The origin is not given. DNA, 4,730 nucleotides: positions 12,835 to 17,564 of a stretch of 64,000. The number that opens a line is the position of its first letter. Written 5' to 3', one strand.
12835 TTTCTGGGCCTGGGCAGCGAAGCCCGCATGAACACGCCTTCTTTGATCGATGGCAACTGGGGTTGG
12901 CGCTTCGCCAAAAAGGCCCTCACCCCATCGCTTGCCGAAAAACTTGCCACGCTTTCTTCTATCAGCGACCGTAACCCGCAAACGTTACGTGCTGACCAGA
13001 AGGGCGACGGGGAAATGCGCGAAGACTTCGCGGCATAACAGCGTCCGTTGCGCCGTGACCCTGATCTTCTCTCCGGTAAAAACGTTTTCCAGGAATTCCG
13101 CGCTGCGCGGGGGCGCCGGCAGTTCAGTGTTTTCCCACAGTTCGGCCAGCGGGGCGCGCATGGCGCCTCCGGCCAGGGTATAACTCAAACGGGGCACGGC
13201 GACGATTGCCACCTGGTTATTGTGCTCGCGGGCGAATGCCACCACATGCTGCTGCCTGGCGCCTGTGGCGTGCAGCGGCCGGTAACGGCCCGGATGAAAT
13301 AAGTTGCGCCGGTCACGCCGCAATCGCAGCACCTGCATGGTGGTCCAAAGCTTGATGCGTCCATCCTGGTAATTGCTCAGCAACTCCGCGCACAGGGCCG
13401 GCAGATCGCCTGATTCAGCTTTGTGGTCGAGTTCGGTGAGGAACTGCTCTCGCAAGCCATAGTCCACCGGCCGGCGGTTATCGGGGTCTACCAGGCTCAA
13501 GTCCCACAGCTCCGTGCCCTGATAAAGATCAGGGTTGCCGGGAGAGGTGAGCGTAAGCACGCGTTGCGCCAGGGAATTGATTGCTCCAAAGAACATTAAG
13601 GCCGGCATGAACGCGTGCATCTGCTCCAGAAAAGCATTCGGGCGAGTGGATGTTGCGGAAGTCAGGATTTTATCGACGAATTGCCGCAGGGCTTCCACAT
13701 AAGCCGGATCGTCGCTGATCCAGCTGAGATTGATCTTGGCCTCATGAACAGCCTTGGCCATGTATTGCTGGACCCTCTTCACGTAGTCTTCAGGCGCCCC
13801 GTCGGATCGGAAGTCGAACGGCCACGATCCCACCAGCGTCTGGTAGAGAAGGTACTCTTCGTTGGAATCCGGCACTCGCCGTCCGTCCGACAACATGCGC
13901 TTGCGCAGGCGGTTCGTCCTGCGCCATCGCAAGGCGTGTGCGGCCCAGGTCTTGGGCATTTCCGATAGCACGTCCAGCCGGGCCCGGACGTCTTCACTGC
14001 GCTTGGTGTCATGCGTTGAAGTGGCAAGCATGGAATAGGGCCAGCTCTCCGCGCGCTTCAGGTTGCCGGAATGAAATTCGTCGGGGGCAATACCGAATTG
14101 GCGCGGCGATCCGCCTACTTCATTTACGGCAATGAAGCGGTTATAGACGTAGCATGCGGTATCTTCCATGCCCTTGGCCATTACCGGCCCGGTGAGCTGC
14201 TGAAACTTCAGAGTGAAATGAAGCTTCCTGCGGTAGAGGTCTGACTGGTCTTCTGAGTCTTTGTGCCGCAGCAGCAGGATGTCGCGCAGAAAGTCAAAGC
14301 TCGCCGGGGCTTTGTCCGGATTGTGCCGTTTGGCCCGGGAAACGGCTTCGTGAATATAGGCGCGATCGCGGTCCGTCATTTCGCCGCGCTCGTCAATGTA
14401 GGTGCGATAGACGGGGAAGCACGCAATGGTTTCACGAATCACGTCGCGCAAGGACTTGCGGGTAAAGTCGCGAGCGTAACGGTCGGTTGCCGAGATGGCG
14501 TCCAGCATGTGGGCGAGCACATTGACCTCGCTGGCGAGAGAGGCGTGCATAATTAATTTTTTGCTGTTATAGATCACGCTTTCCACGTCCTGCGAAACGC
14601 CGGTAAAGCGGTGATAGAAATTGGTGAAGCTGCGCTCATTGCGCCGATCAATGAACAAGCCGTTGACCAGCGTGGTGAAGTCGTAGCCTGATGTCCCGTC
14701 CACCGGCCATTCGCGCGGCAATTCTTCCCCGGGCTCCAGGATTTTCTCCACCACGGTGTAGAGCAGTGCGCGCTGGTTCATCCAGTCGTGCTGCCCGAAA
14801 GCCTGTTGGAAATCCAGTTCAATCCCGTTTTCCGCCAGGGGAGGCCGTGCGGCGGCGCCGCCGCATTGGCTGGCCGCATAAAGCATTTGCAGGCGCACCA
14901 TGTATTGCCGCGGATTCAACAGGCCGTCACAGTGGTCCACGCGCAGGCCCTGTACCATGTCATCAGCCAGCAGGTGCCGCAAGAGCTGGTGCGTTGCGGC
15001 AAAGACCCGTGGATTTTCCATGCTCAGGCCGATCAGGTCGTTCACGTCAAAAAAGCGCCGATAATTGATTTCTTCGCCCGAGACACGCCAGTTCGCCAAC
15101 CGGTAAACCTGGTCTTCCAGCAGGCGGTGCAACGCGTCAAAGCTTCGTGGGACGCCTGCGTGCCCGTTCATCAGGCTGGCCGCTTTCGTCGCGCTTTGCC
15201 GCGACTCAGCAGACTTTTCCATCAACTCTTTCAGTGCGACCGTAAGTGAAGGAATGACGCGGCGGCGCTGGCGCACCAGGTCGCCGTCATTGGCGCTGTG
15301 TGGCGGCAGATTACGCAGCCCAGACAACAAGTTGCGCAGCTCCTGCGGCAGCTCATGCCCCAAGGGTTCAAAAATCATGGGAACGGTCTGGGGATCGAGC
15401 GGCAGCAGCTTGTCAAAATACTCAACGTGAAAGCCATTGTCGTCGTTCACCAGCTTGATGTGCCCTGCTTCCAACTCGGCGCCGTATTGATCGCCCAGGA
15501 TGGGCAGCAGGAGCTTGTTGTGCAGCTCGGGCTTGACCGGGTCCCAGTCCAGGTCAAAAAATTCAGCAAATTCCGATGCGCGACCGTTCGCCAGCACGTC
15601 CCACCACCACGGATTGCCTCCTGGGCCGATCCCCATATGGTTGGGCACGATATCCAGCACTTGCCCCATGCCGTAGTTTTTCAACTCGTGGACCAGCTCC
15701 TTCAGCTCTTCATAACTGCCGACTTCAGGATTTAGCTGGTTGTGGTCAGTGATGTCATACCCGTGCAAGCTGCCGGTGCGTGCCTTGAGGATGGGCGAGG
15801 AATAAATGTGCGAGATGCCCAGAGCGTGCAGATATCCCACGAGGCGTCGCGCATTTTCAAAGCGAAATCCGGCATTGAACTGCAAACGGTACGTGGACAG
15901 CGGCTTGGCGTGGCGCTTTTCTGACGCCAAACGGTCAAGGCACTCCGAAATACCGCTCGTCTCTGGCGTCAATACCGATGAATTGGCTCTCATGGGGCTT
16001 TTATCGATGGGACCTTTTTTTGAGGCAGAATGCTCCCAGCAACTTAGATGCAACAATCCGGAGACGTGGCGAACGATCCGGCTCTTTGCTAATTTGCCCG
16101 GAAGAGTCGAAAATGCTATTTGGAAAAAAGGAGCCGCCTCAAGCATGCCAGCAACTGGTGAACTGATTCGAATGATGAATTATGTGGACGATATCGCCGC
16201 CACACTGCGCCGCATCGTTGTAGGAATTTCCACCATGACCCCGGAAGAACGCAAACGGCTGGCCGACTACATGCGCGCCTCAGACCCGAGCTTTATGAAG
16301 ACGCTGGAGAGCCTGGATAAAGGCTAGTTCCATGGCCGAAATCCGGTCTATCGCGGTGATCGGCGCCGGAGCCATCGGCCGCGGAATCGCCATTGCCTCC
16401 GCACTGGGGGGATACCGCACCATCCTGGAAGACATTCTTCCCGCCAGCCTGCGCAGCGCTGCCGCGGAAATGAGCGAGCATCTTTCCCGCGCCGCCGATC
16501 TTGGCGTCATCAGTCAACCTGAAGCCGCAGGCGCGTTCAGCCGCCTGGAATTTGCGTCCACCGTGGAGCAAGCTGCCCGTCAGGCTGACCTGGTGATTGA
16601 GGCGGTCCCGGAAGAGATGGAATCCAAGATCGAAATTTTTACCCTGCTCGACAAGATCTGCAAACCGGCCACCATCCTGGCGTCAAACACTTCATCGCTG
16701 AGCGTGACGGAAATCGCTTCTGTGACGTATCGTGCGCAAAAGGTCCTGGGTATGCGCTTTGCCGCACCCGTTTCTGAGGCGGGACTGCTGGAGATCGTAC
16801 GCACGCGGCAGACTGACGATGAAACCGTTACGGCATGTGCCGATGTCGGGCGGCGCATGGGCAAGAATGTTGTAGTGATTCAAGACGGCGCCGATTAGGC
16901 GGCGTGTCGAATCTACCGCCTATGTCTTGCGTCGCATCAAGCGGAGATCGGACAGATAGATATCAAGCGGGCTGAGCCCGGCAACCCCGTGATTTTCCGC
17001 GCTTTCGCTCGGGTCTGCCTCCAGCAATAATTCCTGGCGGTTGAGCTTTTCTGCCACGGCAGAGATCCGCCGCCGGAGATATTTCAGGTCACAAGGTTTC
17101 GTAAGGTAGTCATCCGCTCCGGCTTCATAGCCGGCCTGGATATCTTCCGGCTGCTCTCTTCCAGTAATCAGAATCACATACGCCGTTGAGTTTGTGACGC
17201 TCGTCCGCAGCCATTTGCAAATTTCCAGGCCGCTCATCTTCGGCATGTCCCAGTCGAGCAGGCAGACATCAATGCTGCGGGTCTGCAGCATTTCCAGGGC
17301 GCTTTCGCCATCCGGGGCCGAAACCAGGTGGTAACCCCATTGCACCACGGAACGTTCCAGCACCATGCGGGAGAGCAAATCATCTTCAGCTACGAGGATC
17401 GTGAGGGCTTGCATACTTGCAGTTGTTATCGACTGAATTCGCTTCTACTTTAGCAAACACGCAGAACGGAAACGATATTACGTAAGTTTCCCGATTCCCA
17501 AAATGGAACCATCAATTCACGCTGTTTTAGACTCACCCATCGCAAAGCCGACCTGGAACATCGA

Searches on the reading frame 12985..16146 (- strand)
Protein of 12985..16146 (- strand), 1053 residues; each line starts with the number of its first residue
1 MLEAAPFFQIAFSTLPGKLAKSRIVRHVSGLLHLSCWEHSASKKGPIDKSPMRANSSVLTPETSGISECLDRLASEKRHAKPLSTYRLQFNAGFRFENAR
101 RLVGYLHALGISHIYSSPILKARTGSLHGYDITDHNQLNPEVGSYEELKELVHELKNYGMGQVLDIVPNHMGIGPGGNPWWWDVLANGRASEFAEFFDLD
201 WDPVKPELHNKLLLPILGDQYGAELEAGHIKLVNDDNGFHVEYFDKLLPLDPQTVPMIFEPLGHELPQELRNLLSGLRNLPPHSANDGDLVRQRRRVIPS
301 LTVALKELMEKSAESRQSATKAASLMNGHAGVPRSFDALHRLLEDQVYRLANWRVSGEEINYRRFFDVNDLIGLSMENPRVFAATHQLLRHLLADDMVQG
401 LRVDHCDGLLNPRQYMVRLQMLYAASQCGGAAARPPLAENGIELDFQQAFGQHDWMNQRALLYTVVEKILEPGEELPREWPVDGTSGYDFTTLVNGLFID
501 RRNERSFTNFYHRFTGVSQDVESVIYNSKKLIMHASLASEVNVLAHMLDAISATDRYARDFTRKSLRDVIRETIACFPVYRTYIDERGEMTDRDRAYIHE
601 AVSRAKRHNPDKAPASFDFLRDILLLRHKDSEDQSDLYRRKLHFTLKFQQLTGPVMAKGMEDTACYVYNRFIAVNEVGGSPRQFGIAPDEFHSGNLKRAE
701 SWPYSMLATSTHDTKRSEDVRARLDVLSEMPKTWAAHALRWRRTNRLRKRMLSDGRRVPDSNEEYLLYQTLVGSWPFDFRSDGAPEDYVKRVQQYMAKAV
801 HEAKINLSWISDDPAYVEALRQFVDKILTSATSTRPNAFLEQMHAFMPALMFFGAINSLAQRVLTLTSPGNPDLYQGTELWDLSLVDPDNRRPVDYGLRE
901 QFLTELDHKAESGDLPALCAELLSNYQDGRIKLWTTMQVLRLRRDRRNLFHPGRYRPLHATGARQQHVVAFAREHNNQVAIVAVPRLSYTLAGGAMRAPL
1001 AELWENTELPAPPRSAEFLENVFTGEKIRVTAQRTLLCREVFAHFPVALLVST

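Call 85: search_protein_families(library=pfam, proteins=[window:12985-16146:-], max_evalue=0.00001)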
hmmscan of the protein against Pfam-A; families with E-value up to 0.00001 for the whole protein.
window:12985-16146:- (1053 aa): 1 family
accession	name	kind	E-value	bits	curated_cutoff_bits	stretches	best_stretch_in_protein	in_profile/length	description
PF00128.31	Alpha-amylase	-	2.1e-18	67.3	22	1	104-173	26-94/446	Alpha amylase, catalytic domain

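Call 86: search_protein_families(library=padloc, proteins=[window:12985-16146:-], max_evalue=0.00001)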
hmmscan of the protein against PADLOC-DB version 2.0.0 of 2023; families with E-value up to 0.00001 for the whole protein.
window:12985-16146:- (1053 aa): 1 family
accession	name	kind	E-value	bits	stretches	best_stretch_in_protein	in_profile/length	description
PDLC01097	C3a214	-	6.6e-12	42.8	1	103-179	101-166/495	GlgB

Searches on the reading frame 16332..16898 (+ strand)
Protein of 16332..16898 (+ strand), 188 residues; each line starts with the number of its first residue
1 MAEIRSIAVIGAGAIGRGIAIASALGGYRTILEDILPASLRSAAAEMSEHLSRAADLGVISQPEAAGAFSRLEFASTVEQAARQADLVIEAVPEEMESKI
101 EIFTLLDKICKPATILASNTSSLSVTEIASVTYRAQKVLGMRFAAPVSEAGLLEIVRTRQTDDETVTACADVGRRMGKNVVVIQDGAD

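Call 85: search_protein_families(library=pfam, proteins=[window:16332-16898:+], max_evalue=0.00001)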
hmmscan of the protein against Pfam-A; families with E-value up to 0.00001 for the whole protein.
window:16332-16898:+ (188 aa): 1 family
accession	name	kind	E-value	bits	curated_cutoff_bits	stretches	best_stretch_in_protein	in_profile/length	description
PF02737.24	3HCDH_N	-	6.8e-51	173.2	22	1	7-185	2-179/180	3-hydroxyacyl-CoA dehydrogenase, NAD binding domain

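Call 86: search_protein_families(library=padloc, proteins=[window:16332-16898:+], max_evalue=0.00001)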
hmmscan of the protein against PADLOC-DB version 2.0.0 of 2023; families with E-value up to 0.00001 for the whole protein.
window:16332-16898:+ (188 aa): 0 families

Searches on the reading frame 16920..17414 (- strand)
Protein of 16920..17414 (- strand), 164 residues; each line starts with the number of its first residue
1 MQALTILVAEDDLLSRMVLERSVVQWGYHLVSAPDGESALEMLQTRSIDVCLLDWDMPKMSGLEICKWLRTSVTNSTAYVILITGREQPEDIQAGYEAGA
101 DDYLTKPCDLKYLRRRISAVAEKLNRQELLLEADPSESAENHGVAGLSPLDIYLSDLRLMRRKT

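Call 85: search_protein_families(library=pfam, proteins=[window:16920-17414:-], max_evalue=0.00001)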
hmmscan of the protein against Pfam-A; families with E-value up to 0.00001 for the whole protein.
window:16920-17414:- (164 aa): 1 family
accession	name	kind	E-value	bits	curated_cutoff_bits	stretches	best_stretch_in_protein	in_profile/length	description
PF00072.30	Response_reg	-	1.2e-27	96.7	30.2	1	6-117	1-110/111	Response regulator receiver domain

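Call 86: search_protein_families(library=padloc, proteins=[window:16920-17414:-], max_evalue=0.00001)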
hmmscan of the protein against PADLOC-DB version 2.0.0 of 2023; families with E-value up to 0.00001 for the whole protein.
window:16920-17414:- (164 aa): 0 families
